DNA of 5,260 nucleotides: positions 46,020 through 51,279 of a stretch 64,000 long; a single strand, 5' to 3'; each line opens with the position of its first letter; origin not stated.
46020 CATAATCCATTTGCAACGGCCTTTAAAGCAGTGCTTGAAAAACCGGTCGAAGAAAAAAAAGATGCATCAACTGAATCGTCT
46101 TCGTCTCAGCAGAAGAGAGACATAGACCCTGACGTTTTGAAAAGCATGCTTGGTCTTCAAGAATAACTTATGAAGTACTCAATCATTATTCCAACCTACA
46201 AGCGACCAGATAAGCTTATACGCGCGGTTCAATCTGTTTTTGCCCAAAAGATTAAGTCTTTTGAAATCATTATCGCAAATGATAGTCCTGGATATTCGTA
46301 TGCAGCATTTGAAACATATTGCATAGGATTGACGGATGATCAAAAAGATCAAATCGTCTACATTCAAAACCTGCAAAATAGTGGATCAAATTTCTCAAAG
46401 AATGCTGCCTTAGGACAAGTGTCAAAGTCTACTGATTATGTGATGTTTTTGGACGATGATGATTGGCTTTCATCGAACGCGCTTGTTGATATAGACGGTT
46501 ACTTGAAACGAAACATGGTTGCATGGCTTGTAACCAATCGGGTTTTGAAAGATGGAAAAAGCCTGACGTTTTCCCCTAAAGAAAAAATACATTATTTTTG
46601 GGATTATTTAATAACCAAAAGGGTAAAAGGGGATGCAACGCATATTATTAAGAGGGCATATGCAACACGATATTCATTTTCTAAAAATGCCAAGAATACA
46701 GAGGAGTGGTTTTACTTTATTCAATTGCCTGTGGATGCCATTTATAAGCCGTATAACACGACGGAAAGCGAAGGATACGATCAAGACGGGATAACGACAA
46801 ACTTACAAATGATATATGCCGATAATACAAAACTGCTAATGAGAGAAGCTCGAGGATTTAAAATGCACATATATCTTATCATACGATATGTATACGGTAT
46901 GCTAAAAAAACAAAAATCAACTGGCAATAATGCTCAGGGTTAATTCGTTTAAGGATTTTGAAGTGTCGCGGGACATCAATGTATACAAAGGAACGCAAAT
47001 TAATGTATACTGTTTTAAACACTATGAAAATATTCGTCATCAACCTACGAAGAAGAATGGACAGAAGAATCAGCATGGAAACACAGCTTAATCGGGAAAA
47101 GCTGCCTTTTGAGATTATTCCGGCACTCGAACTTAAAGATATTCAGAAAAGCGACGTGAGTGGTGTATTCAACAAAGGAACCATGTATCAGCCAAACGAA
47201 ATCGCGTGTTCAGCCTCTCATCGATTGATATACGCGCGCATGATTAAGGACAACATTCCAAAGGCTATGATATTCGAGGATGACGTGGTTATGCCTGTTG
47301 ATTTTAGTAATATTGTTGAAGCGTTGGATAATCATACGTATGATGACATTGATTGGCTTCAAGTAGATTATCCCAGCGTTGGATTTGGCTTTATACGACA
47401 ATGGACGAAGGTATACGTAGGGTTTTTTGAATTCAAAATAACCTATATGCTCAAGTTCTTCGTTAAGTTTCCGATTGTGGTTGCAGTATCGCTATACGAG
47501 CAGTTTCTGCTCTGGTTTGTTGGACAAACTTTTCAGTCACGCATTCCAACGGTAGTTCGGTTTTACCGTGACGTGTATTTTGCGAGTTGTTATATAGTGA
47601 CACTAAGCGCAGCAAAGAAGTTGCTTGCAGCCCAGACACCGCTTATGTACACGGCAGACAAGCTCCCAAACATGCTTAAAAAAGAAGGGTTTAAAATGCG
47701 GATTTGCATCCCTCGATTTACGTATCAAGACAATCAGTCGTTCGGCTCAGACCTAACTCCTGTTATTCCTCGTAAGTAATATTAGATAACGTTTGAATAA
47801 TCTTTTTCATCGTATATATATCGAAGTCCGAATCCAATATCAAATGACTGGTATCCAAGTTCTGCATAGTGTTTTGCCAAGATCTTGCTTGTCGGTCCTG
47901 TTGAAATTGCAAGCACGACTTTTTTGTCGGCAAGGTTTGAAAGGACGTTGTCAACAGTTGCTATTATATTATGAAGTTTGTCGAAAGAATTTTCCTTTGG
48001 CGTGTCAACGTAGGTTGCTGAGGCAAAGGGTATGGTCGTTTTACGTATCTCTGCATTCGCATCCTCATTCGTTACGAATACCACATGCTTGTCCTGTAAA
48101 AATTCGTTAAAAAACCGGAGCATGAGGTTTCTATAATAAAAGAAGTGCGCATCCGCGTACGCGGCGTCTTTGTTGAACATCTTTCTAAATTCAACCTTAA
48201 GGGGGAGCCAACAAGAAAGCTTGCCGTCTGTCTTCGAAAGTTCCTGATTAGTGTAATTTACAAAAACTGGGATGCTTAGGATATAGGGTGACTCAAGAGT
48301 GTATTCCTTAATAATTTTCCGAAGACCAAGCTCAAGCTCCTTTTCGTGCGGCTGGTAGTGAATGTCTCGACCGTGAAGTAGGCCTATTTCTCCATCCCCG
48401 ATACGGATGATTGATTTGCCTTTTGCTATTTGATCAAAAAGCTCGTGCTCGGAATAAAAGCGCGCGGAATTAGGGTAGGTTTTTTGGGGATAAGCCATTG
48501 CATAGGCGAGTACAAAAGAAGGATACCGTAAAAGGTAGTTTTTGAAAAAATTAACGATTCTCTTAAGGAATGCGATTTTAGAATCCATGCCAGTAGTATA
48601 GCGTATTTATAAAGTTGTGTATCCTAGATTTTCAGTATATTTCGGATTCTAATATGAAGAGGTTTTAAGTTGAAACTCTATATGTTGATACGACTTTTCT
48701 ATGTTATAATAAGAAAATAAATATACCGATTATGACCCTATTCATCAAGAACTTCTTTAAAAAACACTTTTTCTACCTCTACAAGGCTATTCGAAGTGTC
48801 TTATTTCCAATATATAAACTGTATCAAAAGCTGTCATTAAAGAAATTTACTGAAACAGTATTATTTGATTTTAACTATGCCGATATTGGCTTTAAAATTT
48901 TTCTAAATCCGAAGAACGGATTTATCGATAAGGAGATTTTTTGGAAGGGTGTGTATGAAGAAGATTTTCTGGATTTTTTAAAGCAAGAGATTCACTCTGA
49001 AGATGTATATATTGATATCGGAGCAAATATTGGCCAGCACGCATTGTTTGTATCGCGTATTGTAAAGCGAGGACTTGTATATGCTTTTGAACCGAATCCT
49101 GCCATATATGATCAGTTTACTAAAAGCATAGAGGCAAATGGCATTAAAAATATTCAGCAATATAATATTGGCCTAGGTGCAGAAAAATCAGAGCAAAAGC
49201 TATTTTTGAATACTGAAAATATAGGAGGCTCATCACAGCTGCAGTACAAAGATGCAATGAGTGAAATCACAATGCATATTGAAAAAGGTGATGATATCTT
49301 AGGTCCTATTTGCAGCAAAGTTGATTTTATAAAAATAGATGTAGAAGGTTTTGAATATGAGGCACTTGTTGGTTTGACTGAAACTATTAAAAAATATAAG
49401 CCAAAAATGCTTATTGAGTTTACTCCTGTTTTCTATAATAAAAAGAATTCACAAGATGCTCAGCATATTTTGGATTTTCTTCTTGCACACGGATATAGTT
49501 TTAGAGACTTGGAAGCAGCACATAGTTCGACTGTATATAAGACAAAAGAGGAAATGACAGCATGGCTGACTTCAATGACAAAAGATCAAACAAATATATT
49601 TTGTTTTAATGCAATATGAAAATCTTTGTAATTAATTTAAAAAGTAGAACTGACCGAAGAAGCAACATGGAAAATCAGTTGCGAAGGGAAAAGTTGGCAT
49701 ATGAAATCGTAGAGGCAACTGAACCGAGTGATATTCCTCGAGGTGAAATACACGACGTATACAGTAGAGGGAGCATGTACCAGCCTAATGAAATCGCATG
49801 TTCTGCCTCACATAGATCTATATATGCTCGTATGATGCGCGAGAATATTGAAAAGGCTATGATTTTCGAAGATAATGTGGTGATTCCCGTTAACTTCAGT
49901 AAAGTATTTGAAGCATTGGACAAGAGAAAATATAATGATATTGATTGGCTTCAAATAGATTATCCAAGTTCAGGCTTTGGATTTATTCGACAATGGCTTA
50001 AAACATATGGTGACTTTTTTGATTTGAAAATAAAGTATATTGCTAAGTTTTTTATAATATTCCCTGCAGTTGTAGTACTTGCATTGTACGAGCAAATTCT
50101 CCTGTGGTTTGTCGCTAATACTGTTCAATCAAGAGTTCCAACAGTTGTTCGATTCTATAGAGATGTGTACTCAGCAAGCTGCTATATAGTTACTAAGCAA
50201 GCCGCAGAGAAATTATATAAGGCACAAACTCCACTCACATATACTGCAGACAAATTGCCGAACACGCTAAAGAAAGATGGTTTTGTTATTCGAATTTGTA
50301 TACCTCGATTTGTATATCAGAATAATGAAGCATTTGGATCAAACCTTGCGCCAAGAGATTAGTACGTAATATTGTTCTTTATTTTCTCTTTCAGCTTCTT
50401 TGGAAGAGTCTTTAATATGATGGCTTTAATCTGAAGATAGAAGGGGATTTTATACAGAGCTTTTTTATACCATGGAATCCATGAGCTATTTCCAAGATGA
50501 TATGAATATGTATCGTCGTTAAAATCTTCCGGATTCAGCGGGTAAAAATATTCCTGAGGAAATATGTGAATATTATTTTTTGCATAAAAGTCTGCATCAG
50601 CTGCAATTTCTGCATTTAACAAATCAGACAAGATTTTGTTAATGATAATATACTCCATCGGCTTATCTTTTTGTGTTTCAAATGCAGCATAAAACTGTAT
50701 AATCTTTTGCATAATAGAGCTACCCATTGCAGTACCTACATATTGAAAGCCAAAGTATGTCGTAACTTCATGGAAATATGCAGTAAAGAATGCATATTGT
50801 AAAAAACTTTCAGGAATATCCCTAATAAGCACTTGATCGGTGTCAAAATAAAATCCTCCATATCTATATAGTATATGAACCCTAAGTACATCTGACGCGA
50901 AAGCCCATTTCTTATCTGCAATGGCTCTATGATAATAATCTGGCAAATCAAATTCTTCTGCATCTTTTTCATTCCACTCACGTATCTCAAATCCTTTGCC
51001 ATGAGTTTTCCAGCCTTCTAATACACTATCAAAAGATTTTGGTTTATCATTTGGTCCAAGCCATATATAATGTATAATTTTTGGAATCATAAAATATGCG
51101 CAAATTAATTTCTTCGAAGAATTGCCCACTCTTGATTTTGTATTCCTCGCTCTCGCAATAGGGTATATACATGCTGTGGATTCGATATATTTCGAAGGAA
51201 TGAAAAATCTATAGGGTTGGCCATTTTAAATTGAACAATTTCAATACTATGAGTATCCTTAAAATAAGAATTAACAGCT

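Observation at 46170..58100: Wzx + Wzy_C-TPR glycan locus built from diverged paralog pairs; candidate PglL-like protein O-glycosylation (pilin glycosylation?) system in an LPS-less genome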

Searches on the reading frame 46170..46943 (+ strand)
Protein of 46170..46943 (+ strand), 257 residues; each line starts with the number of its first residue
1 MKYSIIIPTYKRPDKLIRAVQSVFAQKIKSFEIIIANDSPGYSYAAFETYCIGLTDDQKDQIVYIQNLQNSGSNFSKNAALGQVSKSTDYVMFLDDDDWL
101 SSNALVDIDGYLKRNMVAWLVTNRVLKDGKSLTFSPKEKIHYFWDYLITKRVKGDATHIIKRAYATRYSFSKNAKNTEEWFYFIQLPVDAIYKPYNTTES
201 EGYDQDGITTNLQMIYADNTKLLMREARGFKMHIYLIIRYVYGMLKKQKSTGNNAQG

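Call 3: search_protein_families(library=pfam, proteins=[window:46170-46943:+], max_evalue=0.01)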
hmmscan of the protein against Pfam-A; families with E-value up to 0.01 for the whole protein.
window:46170-46943:+ (257 aa): 3 families
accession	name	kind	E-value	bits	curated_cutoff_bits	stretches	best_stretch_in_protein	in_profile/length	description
PF00535.33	Glycos_transf_2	-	1.7e-17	64.3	23.3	1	4-157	1-150/168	Glycosyl transferase family 2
PF13641.12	Glyco_tranf_2_3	-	8.9e-06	26.3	27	1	3-132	3-131/230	Glycosyltransferase like family 2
PF20202.4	DUF6564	-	0.0097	16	25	0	32-145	30-144/230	Domain of unknown function (DUF6564)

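Call 34: search_protein_families(library=ncbifam, proteins=[window:46170-46943:+], max_evalue=0.01)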
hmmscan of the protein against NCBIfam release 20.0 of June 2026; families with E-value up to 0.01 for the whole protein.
window:46170-46943:+ (257 aa): 13 families
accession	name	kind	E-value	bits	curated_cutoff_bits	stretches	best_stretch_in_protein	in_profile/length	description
NF050050.1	ProtGlycPglI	equivalog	1.8e-17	63.7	500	1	2-113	3-109/306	GalNAc(5)-diNAcBac-PP-undecaprenol beta-1,3-glucosyltransferase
NF007453.0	PRK10018.1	equivalog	4.3e-12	46.3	382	1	4-129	9-129/280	colanic acid biosynthesis glycosyltransferase WcaA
TIGR04017.1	WcaA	equivalog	6.1e-12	45.7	495.75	1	4-130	8-129/279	colanic acid biosynthesis glycosyltransferase WcaA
NF047683.1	TeichurnBiosyTuaG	equivalog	1.5e-10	41.2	400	1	4-164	9-165/252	teichuronic acid biosynthesis protein TuaG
NF041875.1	EPS_EpsD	equivalog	9.4e-09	35.1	370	1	4-99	2-91/325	exopolysaccharide biosynthesis glycosyltransferase EpsD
NF038299.1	EPS_HpsN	equivalog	1.2e-08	34.4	425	1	3-133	3-127/317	hormogonium polysaccharide biosynthesis glycosyltransferase HpsN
NF007482.0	PRK10073.1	equivalog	1.3e-07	30.9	423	1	2-102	7-100/334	glycosyltransferase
TIGR04440.1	glyco_TIGR04440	domain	4e-07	30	70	1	2-115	1-109/215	TIGR00180 family glycosyltransferase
NF041394.1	GtaseAglG_Halo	equivalog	3e-06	26.7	440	1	1-173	1-166/304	glucosyl-dolichyl phosphate glucuronosyltransferase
TIGR03937.1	PgaC_IcaA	equivalog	4e-06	26.1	422.3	1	3-106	47-144/407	poly-beta-1,6-N-acetyl-D-glucosamine synthase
NF053739.1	GlytfEpsEBac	equivalog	2.4e-05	23.4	450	1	2-105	2-100/265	glycosyltransferase EpsE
NF038302.1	EPS_HpsE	equivalog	0.00036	19.6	300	1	2-108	2-107/307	hormogonium polysaccharide biosynthesis glycosyltransferase HpsE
TIGR03111.1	glyc2_xrt_Gpos1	hypoth_equivalog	0.00038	19.4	363.95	1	4-129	52-173/439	TIGR03111 family XrtG-associated glycosyltransferase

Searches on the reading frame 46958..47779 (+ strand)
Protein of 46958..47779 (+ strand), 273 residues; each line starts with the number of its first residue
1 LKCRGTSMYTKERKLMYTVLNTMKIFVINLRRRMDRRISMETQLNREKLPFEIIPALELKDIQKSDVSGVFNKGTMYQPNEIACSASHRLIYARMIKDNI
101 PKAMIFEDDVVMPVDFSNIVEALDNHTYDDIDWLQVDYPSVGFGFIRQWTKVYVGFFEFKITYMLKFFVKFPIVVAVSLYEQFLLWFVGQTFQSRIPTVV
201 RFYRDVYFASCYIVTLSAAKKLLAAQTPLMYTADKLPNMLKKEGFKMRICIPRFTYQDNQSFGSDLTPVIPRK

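Call 3: search_protein_families(library=pfam, proteins=[window:46958-47779:+], max_evalue=0.01)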
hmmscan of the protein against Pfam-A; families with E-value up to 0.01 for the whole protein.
window:46958-47779:+ (273 aa): 1 family
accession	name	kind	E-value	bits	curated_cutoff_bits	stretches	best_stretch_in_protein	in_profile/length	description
PF01755.23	Glyco_transf_25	-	2.1e-26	93.5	24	1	24-235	3-197/199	Glycosyltransferase family 25 (LPS biosynthesis protein)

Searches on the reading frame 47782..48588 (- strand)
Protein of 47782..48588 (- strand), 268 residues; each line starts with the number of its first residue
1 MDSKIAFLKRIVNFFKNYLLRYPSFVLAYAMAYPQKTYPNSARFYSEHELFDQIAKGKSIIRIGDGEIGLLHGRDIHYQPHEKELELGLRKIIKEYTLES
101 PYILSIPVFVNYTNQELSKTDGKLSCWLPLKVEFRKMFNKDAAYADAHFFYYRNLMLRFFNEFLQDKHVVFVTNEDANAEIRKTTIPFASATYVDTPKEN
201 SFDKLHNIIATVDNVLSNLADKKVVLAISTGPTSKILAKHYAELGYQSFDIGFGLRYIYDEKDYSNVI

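Call 3: search_protein_families(library=pfam, proteins=[window:47782-48588:-], max_evalue=0.01)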
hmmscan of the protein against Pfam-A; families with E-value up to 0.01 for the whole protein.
window:47782-48588:- (268 aa): 2 families
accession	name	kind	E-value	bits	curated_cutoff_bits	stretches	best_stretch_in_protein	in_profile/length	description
PF08759.17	GT-D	-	2.1e-14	54.3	27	1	60-252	1-198/225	Glycosyltransferase GT-D fold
PF13419.12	HAD_2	-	0.0084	16.7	23.8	0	157-248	25-120/178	Haloacid dehalogenase-like hydrolase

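Call 34: search_protein_families(library=ncbifam, proteins=[window:47782-48588:-], max_evalue=0.01)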
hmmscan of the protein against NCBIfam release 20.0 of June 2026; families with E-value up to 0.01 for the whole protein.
window:47782-48588:- (268 aa): 2 families
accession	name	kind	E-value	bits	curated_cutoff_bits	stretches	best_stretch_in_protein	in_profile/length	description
TIGR03728.1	glyco_access_1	hypoth_equivalog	3.6e-19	69.2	290.75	1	49-252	6-215/265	SP_1767 family glycosyltransferase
NF041549.1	PssD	equivalog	0.006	16.9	110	1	156-242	13-98/151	PssD/Cps14F family polysaccharide biosynthesis glycosyltransferase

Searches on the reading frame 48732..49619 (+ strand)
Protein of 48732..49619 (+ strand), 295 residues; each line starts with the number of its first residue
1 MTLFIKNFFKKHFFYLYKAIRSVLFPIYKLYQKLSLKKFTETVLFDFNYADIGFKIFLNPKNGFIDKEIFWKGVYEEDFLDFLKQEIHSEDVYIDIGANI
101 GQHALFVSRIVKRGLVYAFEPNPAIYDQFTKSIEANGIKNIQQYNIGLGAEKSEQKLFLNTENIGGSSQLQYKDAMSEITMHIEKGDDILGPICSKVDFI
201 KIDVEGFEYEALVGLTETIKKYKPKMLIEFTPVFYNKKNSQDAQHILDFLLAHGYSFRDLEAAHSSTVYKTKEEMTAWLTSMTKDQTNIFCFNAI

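Call 3: search_protein_families(library=pfam, proteins=[window:48732-49619:+], max_evalue=0.01)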
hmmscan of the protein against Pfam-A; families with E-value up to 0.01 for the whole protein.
window:48732-49619:+ (295 aa): 3 families
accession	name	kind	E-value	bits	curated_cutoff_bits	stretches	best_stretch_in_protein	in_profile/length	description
PF05050.19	Methyltransf_21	-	1.7e-22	80.8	22.7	1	95-257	1-173/173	Methyltransferase FkbM domain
PF05575.17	V_cholerae_RfbT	-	0.00059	19.7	27.9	1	87-222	77-217/286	Vibrio cholerae RfbT protein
PF02475.24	TRM5-TYW2_MTfase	-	0.002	18.6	28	1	86-141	33-88/164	TRM5/TYW2 methyltransferase domain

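Call 34: search_protein_families(library=ncbifam, proteins=[window:48732-49619:+], max_evalue=0.01)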
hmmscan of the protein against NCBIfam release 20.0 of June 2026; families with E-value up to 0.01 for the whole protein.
window:48732-49619:+ (295 aa): 4 families
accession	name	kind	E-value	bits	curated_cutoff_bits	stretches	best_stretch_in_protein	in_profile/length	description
TIGR01444.1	fkbM_fam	subfamily_domain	2.7e-30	105.7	37.7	1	92-230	1-142/143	FkbM family methyltransferase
TIGR02469.1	CbiT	equivalog_domain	3.9e-06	27.1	78.3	1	85-189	15-118/124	precorrin-6Y C5,15-methyltransferase (decarboxylating) subunit CbiT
NF047824.1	tRNAwyosineTaw2Meth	equivalog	0.00045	20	350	1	88-142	92-146/245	tRNA(Phe) (4-demethylwyosine(37)-C(7)) aminocarboxypropyltransferase Taw2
NF053511.1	tRNA_U34_MnmM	equivalog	0.0077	15.8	135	0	81-140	9-70/183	tRNA 5-(aminomethyl)-2-thiouridylate-methyltransferase MnmM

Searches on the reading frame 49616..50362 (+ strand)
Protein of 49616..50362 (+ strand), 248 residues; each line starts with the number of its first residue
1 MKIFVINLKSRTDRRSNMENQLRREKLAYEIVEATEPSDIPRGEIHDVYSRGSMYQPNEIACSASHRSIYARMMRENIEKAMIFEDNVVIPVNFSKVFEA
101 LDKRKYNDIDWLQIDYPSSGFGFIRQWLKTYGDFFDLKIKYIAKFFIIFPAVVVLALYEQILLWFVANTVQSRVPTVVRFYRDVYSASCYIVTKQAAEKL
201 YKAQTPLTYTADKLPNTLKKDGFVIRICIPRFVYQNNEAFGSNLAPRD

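Call 3: search_protein_families(library=pfam, proteins=[window:49616-50362:+], max_evalue=0.01)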
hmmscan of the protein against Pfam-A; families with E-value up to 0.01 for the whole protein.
window:49616-50362:+ (248 aa): 1 family
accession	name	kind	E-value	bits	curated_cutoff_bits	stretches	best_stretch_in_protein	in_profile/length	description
PF01755.23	Glyco_transf_25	-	3.5e-25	89.5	24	1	2-214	3-198/199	Glycosyltransferase family 25 (LPS biosynthesis protein)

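Call 34: search_protein_families(library=ncbifam, proteins=[window:49616-50362:+], max_evalue=0.01)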
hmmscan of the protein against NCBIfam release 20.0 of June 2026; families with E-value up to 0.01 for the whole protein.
window:49616-50362:+ (248 aa): 0 families

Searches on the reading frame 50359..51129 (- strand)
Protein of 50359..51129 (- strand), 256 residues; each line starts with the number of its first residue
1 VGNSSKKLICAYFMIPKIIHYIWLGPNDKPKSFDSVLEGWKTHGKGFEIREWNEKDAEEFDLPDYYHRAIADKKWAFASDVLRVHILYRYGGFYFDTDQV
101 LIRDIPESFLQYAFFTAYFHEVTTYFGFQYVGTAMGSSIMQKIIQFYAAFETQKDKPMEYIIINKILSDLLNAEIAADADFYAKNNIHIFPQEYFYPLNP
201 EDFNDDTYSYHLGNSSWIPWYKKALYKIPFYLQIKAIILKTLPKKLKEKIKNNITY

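Call 3: search_protein_families(library=pfam, proteins=[window:50359-51129:-], max_evalue=0.01)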
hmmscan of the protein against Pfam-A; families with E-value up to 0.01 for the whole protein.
window:50359-51129:- (256 aa): 3 families
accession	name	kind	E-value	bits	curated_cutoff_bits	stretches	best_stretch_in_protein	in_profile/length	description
PF04488.21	Gly_transf_sug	-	1.3e-09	39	23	1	35-108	6-86/93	Glycosyltransferase sugar-binding region containing DXD motif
PF05704.18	Caps_synth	-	1.4e-08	34.9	24.5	1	14-199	45-244/278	Capsular polysaccharide synthesis protein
PF12919.13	TcdA_TcdB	-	1.5e-07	31.5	23.6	1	44-99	137-194/382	TcdA/TcdB catalytic glycosyltransferase domain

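Call 34: search_protein_families(library=ncbifam, proteins=[window:50359-51129:-], max_evalue=0.01)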
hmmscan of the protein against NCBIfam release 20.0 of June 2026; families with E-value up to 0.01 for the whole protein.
window:50359-51129:- (256 aa): 0 families
